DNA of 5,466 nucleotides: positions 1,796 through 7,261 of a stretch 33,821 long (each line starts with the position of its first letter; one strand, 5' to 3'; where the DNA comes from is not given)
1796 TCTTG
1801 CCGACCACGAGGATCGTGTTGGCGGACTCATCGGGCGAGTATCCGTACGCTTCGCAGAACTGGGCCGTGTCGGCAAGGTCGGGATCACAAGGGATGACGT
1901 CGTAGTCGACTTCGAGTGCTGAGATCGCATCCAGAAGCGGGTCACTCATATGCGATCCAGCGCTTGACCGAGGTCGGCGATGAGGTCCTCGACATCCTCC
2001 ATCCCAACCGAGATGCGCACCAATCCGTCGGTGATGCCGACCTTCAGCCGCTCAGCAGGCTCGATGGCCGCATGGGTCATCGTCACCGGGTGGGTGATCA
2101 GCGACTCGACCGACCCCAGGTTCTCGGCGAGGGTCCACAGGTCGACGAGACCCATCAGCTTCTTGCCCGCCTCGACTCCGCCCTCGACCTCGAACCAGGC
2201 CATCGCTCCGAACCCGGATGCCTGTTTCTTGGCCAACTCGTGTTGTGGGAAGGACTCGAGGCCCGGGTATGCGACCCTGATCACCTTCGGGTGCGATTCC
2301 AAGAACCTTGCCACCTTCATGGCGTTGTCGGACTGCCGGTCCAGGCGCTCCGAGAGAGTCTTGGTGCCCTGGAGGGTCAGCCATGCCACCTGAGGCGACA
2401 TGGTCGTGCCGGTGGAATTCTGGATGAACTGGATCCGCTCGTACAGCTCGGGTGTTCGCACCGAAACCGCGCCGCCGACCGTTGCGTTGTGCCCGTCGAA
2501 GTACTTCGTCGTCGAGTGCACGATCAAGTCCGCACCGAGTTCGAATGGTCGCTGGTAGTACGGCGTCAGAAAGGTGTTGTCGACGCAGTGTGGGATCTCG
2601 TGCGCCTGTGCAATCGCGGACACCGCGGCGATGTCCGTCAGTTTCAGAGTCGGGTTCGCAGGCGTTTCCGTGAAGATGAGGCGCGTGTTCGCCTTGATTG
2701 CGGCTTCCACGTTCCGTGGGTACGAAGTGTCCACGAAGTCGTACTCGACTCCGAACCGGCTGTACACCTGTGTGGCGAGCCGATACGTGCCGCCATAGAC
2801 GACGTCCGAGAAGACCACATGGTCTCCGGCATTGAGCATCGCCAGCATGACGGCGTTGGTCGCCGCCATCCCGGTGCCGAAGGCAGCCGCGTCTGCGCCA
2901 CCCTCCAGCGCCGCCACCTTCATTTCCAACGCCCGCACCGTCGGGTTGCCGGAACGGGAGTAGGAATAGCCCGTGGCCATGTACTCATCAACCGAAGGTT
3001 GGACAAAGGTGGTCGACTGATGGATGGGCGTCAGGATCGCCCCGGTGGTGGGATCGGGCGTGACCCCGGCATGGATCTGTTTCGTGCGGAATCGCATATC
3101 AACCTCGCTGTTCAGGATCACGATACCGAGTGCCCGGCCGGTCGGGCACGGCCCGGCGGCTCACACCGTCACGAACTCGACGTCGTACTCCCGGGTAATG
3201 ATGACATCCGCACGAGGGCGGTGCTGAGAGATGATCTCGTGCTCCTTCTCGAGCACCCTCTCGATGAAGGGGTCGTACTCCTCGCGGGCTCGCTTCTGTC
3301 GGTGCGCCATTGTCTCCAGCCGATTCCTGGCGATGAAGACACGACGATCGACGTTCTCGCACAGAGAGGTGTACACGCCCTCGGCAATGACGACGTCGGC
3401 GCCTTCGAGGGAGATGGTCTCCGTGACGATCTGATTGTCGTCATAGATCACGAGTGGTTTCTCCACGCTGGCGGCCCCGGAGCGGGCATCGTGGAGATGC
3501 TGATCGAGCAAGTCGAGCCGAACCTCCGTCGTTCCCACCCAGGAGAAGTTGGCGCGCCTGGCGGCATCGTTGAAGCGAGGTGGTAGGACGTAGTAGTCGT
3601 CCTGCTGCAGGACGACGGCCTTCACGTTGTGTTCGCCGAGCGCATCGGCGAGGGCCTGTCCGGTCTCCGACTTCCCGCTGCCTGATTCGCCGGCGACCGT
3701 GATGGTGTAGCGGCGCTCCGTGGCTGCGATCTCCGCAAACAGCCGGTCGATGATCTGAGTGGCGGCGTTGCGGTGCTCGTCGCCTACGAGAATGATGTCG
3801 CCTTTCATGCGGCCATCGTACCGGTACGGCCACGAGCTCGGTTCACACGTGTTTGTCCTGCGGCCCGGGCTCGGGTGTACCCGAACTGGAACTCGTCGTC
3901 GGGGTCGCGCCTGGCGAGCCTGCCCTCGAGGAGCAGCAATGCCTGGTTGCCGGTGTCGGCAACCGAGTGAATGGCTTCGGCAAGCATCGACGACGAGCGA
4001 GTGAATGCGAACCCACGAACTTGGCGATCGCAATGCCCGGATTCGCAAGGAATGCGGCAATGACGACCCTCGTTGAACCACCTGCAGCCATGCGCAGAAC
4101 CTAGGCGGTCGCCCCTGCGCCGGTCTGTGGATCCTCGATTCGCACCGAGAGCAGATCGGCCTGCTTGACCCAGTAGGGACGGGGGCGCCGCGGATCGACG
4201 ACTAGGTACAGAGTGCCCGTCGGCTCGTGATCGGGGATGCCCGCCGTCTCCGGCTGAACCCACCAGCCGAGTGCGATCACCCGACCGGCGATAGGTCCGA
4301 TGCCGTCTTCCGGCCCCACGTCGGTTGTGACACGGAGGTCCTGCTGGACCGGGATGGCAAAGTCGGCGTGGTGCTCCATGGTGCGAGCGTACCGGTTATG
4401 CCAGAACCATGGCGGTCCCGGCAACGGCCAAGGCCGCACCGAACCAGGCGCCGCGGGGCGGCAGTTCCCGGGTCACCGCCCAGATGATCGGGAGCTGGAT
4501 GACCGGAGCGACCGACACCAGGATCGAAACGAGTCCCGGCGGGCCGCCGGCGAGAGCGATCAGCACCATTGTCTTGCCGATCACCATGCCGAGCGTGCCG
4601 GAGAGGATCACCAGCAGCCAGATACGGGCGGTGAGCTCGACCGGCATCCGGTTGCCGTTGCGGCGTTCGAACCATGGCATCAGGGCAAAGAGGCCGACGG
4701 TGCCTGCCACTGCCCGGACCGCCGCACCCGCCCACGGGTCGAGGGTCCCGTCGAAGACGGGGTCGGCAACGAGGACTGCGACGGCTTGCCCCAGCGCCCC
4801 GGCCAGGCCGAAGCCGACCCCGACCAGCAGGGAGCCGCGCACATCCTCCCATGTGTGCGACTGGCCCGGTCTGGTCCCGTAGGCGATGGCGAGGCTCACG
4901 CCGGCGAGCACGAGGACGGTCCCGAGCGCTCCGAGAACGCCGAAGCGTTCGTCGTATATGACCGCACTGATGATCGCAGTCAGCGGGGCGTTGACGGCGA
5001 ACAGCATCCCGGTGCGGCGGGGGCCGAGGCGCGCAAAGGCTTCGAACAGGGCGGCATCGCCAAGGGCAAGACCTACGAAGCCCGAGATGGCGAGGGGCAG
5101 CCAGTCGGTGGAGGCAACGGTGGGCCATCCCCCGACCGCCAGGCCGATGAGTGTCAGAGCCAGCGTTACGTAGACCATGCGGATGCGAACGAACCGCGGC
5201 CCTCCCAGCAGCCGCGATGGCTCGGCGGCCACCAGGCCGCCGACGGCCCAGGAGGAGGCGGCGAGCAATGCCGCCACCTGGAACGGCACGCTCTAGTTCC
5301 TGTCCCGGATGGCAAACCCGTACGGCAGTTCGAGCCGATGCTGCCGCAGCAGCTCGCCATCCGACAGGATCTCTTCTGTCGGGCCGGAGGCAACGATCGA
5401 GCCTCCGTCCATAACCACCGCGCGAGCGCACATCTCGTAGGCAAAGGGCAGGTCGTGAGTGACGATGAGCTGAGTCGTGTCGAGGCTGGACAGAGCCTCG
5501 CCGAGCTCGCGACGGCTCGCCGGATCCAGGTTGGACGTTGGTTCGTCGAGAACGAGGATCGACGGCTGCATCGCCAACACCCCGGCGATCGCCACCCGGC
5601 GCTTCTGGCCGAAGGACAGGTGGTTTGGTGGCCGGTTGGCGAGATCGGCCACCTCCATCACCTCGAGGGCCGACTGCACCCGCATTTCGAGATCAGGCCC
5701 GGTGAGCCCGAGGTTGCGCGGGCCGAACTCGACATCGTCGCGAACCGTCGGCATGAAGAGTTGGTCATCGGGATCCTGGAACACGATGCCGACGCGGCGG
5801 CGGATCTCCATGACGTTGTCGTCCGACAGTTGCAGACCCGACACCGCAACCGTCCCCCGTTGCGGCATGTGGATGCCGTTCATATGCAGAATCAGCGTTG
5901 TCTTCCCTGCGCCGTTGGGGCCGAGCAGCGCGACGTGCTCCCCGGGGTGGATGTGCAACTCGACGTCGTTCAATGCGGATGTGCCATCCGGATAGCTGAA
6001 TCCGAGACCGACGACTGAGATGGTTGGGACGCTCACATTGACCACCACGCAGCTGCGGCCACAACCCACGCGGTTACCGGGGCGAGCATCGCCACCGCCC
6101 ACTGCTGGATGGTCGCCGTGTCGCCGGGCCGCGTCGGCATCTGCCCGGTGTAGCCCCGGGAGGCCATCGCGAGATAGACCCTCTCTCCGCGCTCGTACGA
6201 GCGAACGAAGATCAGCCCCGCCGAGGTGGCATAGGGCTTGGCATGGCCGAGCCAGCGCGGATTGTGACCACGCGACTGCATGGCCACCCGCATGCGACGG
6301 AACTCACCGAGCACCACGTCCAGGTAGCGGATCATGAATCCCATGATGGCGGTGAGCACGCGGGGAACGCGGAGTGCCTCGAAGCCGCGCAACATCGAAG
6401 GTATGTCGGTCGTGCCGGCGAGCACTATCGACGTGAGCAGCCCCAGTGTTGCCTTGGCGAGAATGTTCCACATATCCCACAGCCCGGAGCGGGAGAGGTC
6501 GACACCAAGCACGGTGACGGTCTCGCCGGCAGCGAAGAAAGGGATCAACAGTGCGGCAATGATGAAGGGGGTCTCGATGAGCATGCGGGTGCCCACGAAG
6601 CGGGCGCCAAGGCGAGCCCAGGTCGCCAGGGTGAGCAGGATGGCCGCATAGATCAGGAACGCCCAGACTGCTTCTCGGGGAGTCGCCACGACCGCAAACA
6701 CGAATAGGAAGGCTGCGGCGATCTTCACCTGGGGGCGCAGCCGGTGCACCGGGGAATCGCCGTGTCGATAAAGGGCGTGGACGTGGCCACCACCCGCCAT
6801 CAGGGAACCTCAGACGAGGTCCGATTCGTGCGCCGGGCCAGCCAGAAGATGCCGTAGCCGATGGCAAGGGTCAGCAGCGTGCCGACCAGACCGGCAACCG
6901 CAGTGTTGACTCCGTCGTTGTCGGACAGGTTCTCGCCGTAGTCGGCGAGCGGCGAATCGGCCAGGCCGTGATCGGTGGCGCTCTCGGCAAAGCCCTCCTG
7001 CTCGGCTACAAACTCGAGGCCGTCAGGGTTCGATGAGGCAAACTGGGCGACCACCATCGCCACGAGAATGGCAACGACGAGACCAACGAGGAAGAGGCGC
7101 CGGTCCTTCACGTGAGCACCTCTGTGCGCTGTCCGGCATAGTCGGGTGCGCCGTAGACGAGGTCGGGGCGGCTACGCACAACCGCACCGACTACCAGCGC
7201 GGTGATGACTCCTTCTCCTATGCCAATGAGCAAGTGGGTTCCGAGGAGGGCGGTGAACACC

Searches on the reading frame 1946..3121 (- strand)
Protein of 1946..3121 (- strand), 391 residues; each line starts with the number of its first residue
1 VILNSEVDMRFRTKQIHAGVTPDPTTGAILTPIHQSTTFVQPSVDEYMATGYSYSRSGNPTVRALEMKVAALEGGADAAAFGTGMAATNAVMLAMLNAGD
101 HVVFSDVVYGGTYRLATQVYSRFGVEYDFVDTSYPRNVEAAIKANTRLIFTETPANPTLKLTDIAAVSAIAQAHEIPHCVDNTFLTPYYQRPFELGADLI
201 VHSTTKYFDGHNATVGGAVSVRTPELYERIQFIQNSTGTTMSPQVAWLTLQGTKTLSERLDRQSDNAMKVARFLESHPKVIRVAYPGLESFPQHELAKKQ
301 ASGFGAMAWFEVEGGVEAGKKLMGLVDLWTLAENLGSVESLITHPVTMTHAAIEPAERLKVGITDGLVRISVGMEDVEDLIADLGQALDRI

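Call 30: search_protein_families(library=pfam, proteins=[window:1946-3121:-], max_evalue=0.01)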
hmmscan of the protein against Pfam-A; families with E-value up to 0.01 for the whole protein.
window:1946-3121:- (391 aa): 4 families
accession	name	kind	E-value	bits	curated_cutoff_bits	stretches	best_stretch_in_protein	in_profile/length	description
PF01053.26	Cys_Met_Meta_PP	-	4e-145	483.6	27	1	13-388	2-380/381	Cys/Met metabolism PLP-dependent enzyme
PF00155.27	Aminotran_1_2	-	2.6e-05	24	19.7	1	63-269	45-285/361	Aminotransferase class I and II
PF01041.23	DegT_DnrJ_EryC1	-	3.9e-05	23.5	19.8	1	59-236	23-201/360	DegT/DnrJ/EryC1/StrS aminotransferase family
PF01212.27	Beta_elim_lyase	-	0.00081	19.2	27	1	57-278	29-269/288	Beta-eliminating lyase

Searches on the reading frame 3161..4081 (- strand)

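Call 3: search_protein_families(library=pfam, proteins=[window:3161-4081:-])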
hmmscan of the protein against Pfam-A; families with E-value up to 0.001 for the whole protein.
window:3161-4081:- (306 aa): 3 families
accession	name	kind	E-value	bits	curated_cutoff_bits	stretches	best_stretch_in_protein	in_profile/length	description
PF00485.24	PRK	-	1.7e-11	44.7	22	1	127-244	2-125/196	Phosphoribulokinase / Uridine kinase family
PF06414.18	Zeta_toxin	-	1e-05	25.5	22.3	1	121-185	13-76/199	Zeta toxin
PF13401.12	AAA_22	-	0.0009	20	27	0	123-217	4-94/130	AAA domain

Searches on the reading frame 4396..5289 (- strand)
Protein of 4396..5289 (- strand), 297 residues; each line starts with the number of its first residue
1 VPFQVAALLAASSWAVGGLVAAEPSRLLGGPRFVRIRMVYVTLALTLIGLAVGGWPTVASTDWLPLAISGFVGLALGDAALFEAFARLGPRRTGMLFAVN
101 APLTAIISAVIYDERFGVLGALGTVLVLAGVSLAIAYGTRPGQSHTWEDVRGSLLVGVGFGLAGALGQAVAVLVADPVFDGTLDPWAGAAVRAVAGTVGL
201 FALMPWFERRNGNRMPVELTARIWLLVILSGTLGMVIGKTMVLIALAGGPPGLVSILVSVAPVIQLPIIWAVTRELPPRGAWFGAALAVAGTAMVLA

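Call 30: search_protein_families(library=pfam, proteins=[window:4396-5289:-], max_evalue=0.01)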
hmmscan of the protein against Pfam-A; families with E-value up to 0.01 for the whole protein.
window:4396-5289:- (297 aa): 2 families
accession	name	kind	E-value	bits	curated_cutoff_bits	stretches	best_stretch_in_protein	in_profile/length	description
PF00892.27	EamA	-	3.1e-26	92.7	28.2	2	6-134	6-133/135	EamA-like transporter family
PF05653.20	Mg_trans_NIPA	-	0.0017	18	26.2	1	53-151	42-136/295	Magnesium transporter NIPA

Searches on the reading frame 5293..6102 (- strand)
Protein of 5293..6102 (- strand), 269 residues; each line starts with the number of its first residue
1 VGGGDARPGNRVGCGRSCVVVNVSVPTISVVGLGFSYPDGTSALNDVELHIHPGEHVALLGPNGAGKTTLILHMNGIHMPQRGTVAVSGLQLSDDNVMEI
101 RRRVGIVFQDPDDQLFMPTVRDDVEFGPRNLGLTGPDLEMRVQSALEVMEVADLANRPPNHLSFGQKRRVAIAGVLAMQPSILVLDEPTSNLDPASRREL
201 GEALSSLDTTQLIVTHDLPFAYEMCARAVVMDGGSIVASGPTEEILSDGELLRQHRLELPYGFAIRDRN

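Call 3: search_protein_families(library=pfam, proteins=[window:5293-6102:-])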
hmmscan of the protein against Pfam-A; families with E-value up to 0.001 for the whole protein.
window:5293-6102:- (269 aa): 3 families
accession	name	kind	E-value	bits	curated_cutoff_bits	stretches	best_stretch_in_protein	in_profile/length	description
PF00005.33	ABC_tran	-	1.4e-32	113.6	25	1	44-190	1-137/137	ABC transporter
PF13304.12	AAA_21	-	5.5e-14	53.4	27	1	152-215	228-296/304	AAA domain, putative AbiEii toxin, Type IV TA system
PF02463.25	SMC_N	-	2.9e-07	30.6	40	1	55-215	25-195/220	RecF/RecN/SMC N terminal domain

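Call 5: search_protein_families(library=ncbifam, proteins=[window:5293-6102:-], max_evalue=0.01)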
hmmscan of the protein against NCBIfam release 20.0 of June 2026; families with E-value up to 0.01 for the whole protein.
window:5293-6102:- (269 aa): 191 families (the best 25 are shown)
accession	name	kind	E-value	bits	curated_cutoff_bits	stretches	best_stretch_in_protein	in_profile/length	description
TIGR04520.1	ECF_ATPase_1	equivalog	7.3e-71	238.7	315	1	28-264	1-242/269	energy-coupling factor transporter ATPase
TIGR04521.1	ECF_ATPase_2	equivalog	4.3e-68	229.4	330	1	33-261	6-248/279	energy-coupling factor transporter ATPase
NF010171.0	PRK13652.1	equivalog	3.7e-67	226.3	476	1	32-260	8-240/277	cobalt transporter ATP-binding subunit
NF010157.0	PRK13636.1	equivalog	1.5e-65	221.2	463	1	29-260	7-244/285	cobalt transporter ATP-binding subunit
NF010156.0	PRK13635.1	equivalog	1.5e-64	217.9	392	1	27-267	5-249/279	energy-coupling factor ABC transporter ATP-binding protein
TIGR01166.1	cbiO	subfamily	2.8e-62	209.6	211.8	1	37-218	1-187/190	cobalt ABC transporter, ATP-binding protein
NF010158.0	PRK13637.1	equivalog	1.4e-57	195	390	1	38-260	17-247/287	energy-coupling factor transporter ATPase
NF010155.0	PRK13634.1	equivalog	4.3e-56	190.3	413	1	40-263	19-251/290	energy-coupling factor ABC transporter ATP-binding protein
NF010170.0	PRK13651.1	equivalog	3.7e-52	177.2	432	2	96-259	99-266/308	cobalt transporter ATP-binding subunit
NF010167.0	PRK13648.1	subfamily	6.7e-47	160.1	241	1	35-265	15-249/269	energy-coupling factor transporter ATPase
TIGR03375.1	type_I_sec_LssB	subfamily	4.8e-43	147.4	693.1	1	30-247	468-690/696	type I secretion system permease/ATPase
NF010153.0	PRK13631.1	equivalog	1.6e-42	145.6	463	1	42-261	40-279/320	cobalt transporter ATP-binding subunit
TIGR03265.1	PhnT2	equivalog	4e-42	144.7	457.7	1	40-246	16-223/353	putative 2-aminoethylphosphonate ABC transporter ATP-binding protein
NF010166.0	PRK13646.1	equivalog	4.9e-42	144.2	458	1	40-260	19-248/286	energy-coupling factor transporter ATPase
TIGR01188.1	drrA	subfamily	3.2e-41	141.6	312.45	1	40-245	5-211/302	daunorubicin resistance ABC transporter, ATP-binding protein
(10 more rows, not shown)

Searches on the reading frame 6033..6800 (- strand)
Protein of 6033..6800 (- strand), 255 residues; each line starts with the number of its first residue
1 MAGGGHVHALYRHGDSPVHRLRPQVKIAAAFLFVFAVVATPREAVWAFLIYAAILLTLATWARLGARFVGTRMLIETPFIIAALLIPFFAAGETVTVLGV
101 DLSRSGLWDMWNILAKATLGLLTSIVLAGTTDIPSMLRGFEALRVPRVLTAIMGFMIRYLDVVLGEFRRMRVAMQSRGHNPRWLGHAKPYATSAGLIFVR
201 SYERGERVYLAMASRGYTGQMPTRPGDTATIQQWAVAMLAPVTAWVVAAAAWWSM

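Call 3: search_protein_families(library=pfam, proteins=[window:6033-6800:-])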
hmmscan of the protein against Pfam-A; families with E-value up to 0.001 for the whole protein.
window:6033-6800:- (255 aa): 1 family
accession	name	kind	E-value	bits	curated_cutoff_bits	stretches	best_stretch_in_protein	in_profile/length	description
PF02361.21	CbiQ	-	3.3e-31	109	25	1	16-220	3-213/216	Cobalt transport protein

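Call 5: search_protein_families(library=ncbifam, proteins=[window:6033-6800:-], max_evalue=0.01)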
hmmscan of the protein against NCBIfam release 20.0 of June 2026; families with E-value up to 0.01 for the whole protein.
window:6033-6800:- (255 aa): 1 family
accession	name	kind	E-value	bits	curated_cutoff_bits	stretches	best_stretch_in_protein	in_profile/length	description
TIGR02454.1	ECF_T_CbiQ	equivalog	1.6e-40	139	111.8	1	21-215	1-200/200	cobalt ECF transporter T component CbiQ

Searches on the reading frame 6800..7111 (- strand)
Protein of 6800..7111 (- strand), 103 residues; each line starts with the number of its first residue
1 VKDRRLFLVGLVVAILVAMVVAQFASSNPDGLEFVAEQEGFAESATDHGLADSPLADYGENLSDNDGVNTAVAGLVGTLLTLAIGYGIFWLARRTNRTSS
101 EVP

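Call 3: search_protein_families(library=pfam, proteins=[window:6800-7111:-])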
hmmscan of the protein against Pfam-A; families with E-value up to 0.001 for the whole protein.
window:6800-7111:- (103 aa): 1 family
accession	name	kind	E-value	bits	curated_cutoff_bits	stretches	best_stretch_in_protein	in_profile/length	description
PF13190.11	PDGLE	-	3.1e-22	78.7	27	1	4-94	1-102/102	PDGLE domain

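Call 5: search_protein_families(library=ncbifam, proteins=[window:6800-7111:-], max_evalue=0.01)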
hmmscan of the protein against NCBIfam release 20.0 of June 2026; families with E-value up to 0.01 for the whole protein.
window:6800-7111:- (103 aa): 5 families
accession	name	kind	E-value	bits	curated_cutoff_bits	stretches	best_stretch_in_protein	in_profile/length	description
NF004932.0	PRK06287.1-3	equivalog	6.2e-13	49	191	1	2-97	4-97/105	cobalt transport protein CbiN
NF004934.0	PRK06287.1-5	equivalog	3.5e-12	46.3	115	1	2-91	4-95/99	cobalt transport protein CbiN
NF004931.0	PRK06287.1-2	equivalog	1.5e-10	41.2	142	1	2-95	2-103/107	cobalt transport protein CbiN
NF004930.0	PRK06287.1-1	subfamily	1.6e-09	37.6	142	1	1-35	1-35/110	cobalt transport protein CbiN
NF004933.0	PRK06287.1-4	equivalog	5.4e-08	33.1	238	1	2-91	16-113/122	cobalt transport protein CbiN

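Call 52: search_protein_families(library=pfam, proteins=[window:6800-7111:-], max_evalue=10)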
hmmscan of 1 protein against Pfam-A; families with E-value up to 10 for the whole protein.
window:6800-7111:- (103 aa): 3 families
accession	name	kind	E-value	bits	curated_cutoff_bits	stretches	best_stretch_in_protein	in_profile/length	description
PF13190.11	PDGLE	-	3.1e-22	78.7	27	1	4-94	1-102/102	PDGLE domain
PF04893.22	Yip1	-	0.011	16.1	28.6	1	7-95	25-86/173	Yip1 domain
PF07664.17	FeoB_C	-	0.32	11.2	26.6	1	6-25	4-25/54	Ferrous iron transport protein B C terminus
